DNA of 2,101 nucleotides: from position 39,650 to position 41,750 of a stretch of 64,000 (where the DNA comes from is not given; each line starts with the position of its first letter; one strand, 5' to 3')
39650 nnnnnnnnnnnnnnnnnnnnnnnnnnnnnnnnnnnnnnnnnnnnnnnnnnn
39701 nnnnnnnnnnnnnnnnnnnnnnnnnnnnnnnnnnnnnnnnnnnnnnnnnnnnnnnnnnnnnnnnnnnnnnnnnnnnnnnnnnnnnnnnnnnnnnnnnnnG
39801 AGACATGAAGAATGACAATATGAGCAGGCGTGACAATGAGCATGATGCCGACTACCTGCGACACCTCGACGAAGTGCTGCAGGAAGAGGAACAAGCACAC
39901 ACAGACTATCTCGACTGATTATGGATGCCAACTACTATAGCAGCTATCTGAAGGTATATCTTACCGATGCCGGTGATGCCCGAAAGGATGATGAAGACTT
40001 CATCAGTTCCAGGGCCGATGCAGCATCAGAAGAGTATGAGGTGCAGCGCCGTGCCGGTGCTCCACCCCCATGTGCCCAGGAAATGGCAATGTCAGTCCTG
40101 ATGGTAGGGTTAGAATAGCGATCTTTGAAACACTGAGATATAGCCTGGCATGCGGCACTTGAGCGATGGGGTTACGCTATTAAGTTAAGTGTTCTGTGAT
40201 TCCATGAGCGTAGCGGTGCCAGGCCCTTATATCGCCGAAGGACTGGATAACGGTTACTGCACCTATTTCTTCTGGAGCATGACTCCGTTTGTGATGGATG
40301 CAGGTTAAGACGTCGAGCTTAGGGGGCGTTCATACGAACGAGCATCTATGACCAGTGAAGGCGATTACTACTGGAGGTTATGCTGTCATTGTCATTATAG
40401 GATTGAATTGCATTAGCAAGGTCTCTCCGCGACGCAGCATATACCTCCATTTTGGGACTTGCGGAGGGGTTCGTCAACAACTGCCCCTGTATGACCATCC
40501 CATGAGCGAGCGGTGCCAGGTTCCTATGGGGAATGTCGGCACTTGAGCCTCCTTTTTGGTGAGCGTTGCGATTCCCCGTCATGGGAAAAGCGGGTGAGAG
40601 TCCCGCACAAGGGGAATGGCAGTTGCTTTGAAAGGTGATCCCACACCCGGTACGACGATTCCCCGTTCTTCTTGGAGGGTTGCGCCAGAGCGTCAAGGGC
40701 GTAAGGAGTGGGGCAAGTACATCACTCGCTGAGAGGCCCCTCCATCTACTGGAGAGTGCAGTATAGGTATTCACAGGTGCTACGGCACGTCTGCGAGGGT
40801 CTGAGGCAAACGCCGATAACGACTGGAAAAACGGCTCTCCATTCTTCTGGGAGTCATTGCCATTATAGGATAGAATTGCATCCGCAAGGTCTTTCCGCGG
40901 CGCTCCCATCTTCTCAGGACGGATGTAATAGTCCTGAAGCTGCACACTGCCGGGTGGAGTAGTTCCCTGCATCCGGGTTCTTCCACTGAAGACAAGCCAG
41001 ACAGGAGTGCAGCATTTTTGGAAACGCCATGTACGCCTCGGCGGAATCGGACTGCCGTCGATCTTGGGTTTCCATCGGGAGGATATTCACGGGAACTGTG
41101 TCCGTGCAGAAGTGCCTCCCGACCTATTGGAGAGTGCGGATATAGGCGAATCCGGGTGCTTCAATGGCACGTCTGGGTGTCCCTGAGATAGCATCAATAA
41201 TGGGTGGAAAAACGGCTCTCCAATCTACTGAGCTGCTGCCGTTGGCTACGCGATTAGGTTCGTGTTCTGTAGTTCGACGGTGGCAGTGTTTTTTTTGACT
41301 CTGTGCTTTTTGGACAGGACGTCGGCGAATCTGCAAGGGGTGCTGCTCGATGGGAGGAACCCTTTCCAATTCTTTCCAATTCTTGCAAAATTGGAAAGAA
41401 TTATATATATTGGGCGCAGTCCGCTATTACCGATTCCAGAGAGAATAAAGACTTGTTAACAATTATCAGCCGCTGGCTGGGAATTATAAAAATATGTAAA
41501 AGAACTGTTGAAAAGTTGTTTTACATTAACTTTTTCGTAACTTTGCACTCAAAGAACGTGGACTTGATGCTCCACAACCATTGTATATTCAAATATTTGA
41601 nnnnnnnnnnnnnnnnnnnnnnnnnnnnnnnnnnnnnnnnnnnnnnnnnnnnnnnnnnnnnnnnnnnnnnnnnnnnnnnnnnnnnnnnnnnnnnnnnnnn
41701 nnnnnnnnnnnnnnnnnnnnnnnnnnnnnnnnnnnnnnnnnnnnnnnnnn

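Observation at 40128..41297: ~1.17 kb ornate, modular RNA-like locus inside the mobile element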

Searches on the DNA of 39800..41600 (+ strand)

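Call 4: search_rna_families(source=window, start=39800, end=41600, threshold=evalue, max_evalue=10, show_alignments=3)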
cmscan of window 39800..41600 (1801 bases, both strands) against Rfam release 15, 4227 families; matches with E-value up to 10: 4.
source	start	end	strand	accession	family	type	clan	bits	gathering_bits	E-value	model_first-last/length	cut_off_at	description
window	41367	41413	-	RF02584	KRAS_3UTR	Cis-reg;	-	23.1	49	9.8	1-49/49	no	KRAS 3' UTR cis-regulatory element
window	40348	40394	-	RF01634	ceN44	Gene; snRNA; snoRNA; CD-box;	-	17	70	3.7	1-74/74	no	Caenorhabditis snoRNA ceN44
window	41360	41410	-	RF03477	MIR862_2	Gene; miRNA;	-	16.8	71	8.1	1-90/90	no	MIR862_2 microRNA precursor family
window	40588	40615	+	RF02003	group-II-D1D4-4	Intron;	CL00102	12.5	49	7.7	1-138/138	no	Group II catalytic intron D1-D4-4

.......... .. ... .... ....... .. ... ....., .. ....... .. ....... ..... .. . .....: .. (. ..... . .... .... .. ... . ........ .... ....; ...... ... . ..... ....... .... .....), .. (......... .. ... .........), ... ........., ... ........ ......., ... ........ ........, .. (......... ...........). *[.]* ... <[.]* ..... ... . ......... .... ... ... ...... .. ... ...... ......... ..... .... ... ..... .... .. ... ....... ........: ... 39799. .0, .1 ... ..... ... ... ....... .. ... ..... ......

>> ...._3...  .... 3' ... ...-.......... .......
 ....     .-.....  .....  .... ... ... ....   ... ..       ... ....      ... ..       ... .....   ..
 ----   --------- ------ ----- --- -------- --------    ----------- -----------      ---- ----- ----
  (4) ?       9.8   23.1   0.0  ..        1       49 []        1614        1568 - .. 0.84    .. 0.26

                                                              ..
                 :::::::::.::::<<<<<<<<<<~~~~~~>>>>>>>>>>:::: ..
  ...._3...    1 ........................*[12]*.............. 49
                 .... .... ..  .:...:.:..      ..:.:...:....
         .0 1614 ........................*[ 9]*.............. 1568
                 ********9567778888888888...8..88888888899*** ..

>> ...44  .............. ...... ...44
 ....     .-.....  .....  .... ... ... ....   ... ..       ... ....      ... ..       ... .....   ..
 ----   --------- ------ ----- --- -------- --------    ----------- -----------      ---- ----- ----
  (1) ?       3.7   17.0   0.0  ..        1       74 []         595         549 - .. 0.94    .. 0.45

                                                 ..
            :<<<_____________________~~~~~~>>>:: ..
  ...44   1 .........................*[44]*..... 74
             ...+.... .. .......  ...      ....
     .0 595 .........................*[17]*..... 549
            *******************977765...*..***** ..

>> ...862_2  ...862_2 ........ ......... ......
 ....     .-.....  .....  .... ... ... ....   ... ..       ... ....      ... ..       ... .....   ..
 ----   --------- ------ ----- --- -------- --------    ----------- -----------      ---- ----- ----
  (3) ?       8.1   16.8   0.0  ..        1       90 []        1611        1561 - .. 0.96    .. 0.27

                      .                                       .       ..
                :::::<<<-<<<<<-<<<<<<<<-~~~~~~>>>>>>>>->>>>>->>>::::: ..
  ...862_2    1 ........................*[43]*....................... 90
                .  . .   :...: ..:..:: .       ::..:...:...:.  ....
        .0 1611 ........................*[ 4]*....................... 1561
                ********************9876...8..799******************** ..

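Call 8: search_dna_similar(query=window:40100-41320:+, collection=plasmids, mode=distant)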
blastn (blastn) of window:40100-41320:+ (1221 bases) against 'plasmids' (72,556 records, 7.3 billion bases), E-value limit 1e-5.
No match.

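Call 9: search_dna_similar(query=window:40100-41320:+, collection=phages, mode=distant)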
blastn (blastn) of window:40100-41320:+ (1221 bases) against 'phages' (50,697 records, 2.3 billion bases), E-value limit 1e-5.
No match.

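Call 59: build_rna_model(alignment_id=A1, structure=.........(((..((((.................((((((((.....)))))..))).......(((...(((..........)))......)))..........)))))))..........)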
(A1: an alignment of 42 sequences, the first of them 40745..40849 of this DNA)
Model R1 built from alignment A1 (42 sequences, 123 columns); structure: as given.
model positions 105; base pairs 21; branch points 1; effective number of sequences 1.66; information 0.59 bits per position. Calibrated on 0.2 Mb of random sequence (short: E-values are rough).
structure used (alignment columns):
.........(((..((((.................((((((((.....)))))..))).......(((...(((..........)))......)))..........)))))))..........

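Call 61: search_with_rna_model(model_id=R1, sources=[window, L001, L003, L004, L010, L011, L012, L013, L014, L015, L016, L017, L018, L019, L020, L021, L022, L023, L024, L025, L026, L027, L028, L029, L030, L031, L032, L033, L034, L036, L037, L038, L039, L040, L041, L042, L043, L044, L045, L046, L047, L048, L049, L050], max_evalue=0.01, make_alignment=true)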
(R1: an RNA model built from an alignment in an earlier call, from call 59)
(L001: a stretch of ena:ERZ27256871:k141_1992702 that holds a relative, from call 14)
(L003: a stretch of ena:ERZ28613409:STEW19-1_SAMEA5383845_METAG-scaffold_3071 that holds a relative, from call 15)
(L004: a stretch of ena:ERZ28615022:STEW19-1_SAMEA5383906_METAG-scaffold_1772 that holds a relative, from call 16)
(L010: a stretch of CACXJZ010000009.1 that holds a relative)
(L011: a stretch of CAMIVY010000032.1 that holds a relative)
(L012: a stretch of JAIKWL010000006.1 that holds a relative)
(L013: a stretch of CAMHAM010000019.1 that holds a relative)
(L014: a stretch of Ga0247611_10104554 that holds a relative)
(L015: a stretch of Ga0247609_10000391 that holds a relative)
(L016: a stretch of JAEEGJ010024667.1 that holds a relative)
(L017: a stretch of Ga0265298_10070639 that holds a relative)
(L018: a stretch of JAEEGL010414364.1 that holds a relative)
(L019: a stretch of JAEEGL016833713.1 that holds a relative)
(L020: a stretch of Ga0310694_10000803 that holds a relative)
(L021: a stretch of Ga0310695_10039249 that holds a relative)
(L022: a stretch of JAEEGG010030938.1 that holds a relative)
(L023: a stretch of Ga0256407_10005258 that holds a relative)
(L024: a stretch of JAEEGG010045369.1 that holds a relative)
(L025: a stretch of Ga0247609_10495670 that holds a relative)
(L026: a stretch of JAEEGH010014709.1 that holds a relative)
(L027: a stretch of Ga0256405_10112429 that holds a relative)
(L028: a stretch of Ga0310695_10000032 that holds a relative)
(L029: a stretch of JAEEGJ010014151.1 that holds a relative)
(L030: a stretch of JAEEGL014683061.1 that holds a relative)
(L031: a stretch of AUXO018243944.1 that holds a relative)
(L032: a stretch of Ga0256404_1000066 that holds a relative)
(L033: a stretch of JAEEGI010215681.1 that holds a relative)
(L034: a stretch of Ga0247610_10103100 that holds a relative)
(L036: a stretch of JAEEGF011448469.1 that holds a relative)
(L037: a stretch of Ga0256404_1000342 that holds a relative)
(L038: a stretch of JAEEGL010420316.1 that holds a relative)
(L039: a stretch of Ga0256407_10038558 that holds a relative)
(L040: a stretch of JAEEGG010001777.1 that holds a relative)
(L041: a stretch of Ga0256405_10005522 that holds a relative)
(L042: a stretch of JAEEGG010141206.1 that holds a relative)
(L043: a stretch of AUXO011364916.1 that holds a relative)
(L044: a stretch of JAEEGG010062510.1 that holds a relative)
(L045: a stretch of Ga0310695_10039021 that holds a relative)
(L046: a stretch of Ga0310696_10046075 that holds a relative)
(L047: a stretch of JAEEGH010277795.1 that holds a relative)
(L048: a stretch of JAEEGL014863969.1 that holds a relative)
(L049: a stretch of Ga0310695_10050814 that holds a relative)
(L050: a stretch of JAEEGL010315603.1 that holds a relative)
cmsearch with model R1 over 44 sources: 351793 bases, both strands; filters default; matches with E-value up to 0.01: 77.
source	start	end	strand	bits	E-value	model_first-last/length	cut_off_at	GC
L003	4058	4162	-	124.3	1.1e-34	1-105/105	no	0.52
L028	7040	7144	+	124.2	1.2e-34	1-105/105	no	0.51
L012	1717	1821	-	124.1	1.3e-34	1-105/105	no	0.48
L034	2251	2355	+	123.5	1.9e-34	1-105/105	no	0.51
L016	2816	2920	+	123.4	2.1e-34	1-105/105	no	0.53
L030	1800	1904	-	123.4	2.1e-34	1-105/105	no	0.53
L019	1698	1802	+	123.1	2.5e-34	1-105/105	no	0.5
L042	2363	2467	+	123.1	2.6e-34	1-105/105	no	0.53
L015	6168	6272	-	122.9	3e-34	1-105/105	no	0.5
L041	2456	2560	+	122.5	3.9e-34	1-105/105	no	0.53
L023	652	756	-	122.5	3.9e-34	1-105/105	no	0.52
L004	4031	4135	-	122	5.5e-34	1-105/105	no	0.5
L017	1136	1240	+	121.9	6.1e-34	1-105/105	no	0.53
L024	3126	3230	-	120.5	1.6e-33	1-105/105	no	0.5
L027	1460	1564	+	120.3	1.8e-33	1-105/105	no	0.5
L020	6193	6297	+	118.6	6.1e-33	1-105/105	no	0.52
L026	3066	3170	+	116.5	2.6e-32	1-105/105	no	0.5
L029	6036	6140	-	116.5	2.6e-32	1-105/105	no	0.5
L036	682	786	+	116.5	2.6e-32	1-105/105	no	0.5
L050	7573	7677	+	116.5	2.6e-32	1-105/105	no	0.5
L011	6391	6498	-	116.2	3.3e-32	1-105/105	no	0.47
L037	13972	14079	-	115.7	4.6e-32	1-105/105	no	0.48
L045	3095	3199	+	115.2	6.7e-32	1-105/105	no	0.5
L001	4124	4231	-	113.9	1.7e-31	1-105/105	no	0.5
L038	11254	11361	-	113.9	1.7e-31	1-105/105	no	0.46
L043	3541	3643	+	112.4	4.7e-31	1-105/105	no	0.46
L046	442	546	+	111.9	6.8e-31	1-105/105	no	0.56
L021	369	476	-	111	1.3e-30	1-105/105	no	0.51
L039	1827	1934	+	111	1.3e-30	1-105/105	no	0.51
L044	4262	4366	+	110.5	1.8e-30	1-105/105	no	0.54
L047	509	613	-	110.5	1.8e-30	1-105/105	no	0.54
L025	937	1047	+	107.9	1.2e-29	1-105/105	no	0.46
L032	2182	2286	-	107.3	1.8e-29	1-105/105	no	0.52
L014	227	337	-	106.4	3.5e-29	1-105/105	no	0.47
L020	7062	7164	+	102.7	4.6e-28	1-105/105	no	0.5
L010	7638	7748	-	102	7.4e-28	1-105/105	no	0.48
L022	174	279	-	100.8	1.8e-27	1-105/105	no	0.49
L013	3704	3811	-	94.3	1.8e-25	1-105/105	no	0.54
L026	3234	3339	+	93.8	2.4e-25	1-105/105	no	0.53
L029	5867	5972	-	93.8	2.4e-25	1-105/105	no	0.53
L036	850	955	+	93.8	2.4e-25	1-105/105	no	0.53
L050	7741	7846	+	93.8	2.4e-25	1-105/105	no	0.53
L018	2115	2223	+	92.5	6e-25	1-105/105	no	0.5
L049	2326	2434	+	91.8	9.8e-25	1-105/105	no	0.49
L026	2632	2734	+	91.8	1e-24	1-105/105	no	0.5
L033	1221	1328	+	91.6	1.2e-24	1-105/105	no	0.48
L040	9531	9638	+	91.6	1.2e-24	1-105/105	no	0.48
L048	1332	1439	+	91.6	1.2e-24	1-105/105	no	0.48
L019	245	342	+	91.4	1.3e-24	1-105/105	no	0.53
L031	1476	1576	-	90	3.5e-24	5-105/105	no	0.49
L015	5223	5326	-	89.7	4.4e-24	1-105/105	no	0.46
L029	6246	6348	-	88.2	1.2e-23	1-105/105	no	0.55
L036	474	576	+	88.2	1.2e-23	1-105/105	no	0.55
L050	7365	7467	+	88.2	1.2e-23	1-105/105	no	0.55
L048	1771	1865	+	86.4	4.4e-23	1-105/105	no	0.54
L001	3575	3684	-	86.1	5.5e-23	1-105/105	no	0.55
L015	4421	4515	-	85.7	7.2e-23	1-105/105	no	0.48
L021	3219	3313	-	85.4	9.2e-23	1-105/105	no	0.55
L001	3748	3850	-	85.3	1e-22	1-105/105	no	0.5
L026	2332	2422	+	80.4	3.2e-21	1-105/105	no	0.51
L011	5598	5706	-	79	8.6e-21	1-105/105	no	0.47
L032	1582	1690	-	78.1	1.6e-20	1-105/105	no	0.47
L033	1706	1810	+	76.5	4.8e-20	1-105/105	no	0.51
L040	10016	10120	+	76.5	4.8e-20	1-105/105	no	0.51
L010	7206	7314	-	75.8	7.8e-20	1-105/105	no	0.46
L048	1933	2041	+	69.3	7.8e-18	1-105/105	no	0.51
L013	4184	4294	-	64.1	3.1e-16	1-105/105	no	0.52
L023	29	134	-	64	3.4e-16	1-105/105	no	0.44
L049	2257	2320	+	63.2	5.7e-16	26-89/105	no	0.52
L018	108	197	+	58.4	1.8e-14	1-105/105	no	0.53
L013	4295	4385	-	37.7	3.7e-08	7-96/105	no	0.51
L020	6106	6191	+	36.5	8.9e-08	8-95/105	no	0.52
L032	2354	2404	-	35.6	1.7e-07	55-105/105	5'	0.45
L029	6768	6861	-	33.3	8.5e-07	1-105/105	no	0.51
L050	6852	6945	+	33.3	8.5e-07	1-105/105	no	0.51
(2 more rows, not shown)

Alignment A3: 77 matches aligned to the model, 125 columns, each read 5' to 3' on its own strand. Consensus structure (alignment columns), stored with it:
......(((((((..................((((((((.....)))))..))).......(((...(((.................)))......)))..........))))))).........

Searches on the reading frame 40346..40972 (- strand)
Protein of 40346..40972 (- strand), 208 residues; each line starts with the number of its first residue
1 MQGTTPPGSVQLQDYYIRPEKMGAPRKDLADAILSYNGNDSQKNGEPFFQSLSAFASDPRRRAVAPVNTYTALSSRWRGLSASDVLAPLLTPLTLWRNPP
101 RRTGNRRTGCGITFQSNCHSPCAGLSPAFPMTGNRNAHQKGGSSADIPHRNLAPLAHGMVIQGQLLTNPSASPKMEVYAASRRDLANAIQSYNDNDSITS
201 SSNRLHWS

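Call 12: find_homologous_proteins(query=window:40346-40972:-, max_evalue=0.001)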
Query window:40346-40972:- (208 aa): 49 proteins with E <= 0.001 among 803 candidates.
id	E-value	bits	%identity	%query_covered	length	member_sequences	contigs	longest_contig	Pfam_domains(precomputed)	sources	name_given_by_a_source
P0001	5.4e-130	449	95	100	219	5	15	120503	-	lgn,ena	-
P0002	7.7e-68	246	78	70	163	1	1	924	-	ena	-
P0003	5.4e-50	188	79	55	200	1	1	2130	-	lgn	-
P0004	1.2e-46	177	88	45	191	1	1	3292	-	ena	-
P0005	4.2e-43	166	92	41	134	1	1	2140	-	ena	-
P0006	1.0e-41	161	60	75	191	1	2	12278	-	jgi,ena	-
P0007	1.5e-36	144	92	37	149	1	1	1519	-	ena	-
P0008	2.0e-34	137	99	32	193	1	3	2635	-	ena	-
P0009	6.0e-34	136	84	37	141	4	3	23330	-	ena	-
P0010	8.8e-33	132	86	34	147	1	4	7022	-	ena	-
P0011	2.0e-32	131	87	37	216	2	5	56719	-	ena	-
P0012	2.5e-30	124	83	34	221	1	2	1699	-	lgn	-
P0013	2.9e-29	120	78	37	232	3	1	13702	-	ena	-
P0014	8.2e-29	119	61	55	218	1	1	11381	-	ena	-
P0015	5.9e-21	93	87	25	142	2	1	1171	-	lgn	-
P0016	6.1e-21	93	48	71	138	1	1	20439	-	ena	-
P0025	5.3e-17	80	51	31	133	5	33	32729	-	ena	-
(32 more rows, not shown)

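Call 14: find_encoding_contigs(protein=P0006, flank=4000, max_places=3)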
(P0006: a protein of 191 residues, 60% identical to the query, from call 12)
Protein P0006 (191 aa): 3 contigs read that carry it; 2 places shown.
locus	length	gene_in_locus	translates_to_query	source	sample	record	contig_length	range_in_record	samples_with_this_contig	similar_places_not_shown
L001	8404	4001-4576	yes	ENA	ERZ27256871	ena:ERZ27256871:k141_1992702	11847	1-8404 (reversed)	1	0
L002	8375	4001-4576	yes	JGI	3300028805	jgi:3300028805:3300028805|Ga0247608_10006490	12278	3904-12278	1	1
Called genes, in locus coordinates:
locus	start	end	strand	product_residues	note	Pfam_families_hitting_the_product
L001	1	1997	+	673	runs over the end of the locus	PF03432:Relaxase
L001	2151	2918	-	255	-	-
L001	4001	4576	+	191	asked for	-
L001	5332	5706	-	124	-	PF10686:YAcAr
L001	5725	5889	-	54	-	-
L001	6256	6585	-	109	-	-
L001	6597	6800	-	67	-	PF08989:DUF1896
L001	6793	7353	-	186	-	-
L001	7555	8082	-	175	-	PF13248:Zn_ribbon_3 (faint), PF12773:DZR (weak)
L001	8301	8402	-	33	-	?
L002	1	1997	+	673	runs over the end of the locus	PF03432:Relaxase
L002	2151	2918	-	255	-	-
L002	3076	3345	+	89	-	-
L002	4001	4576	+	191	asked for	-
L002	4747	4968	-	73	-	-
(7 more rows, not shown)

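Call 15: find_encoding_contigs(protein=P0016, flank=4000, max_places=3)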
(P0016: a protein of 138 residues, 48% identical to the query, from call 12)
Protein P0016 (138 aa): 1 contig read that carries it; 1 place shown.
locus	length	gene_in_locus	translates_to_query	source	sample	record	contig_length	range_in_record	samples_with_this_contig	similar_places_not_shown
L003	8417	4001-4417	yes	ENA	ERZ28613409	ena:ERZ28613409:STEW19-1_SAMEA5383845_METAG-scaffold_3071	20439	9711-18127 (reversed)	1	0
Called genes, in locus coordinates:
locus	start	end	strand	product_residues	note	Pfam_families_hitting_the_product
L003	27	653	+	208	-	PF05713:MobC (weak)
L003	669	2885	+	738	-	PF03432:Relaxase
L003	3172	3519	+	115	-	-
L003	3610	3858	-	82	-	-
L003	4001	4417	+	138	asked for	-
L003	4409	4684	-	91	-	PF08989:DUF1896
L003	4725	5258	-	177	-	-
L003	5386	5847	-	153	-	-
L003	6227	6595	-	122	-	-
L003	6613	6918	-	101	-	PF01844:HNH, PF13395:HNH_4, PF14279:HNH_5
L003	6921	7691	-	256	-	-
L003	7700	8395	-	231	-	-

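Call 16: find_encoding_contigs(protein=P0025, flank=4000, max_places=6)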
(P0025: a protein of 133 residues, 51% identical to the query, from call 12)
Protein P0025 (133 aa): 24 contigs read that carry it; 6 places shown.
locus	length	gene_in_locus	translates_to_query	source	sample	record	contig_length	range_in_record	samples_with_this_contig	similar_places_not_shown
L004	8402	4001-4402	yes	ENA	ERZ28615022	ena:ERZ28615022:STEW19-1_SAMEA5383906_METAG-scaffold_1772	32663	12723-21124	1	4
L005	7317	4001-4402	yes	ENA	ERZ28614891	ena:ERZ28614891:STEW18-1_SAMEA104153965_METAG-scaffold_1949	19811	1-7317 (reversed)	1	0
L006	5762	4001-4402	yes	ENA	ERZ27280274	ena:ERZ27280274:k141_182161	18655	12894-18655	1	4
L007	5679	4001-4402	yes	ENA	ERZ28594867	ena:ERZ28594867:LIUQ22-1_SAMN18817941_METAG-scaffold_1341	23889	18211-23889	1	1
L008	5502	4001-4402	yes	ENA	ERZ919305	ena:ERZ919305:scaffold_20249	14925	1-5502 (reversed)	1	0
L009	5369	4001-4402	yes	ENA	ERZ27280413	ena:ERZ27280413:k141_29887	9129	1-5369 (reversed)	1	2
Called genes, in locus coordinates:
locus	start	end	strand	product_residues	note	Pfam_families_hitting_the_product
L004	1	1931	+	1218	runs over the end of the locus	PF12128:DUF3584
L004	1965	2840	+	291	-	PF23947:DUF7281 (weak)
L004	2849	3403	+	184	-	-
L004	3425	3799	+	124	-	-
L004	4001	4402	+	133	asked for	-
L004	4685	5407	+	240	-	PF20217:DUF6577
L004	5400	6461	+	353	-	PF08843:AbiEii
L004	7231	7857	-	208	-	PF00149:Metallophos (weak), PF12850:Metallophos_2 (weak)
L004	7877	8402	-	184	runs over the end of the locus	-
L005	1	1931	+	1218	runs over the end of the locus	PF12128:DUF3584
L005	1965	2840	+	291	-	PF23947:DUF7281 (weak)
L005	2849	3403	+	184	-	-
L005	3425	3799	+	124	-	-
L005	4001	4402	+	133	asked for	-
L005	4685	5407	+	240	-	PF20217:DUF6577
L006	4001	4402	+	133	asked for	-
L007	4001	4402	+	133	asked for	-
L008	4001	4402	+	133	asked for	-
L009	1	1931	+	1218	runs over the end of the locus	PF12128:DUF3584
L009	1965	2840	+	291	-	PF23947:DUF7281 (weak)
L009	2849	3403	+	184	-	-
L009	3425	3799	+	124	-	-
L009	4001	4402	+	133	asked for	-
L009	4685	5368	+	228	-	?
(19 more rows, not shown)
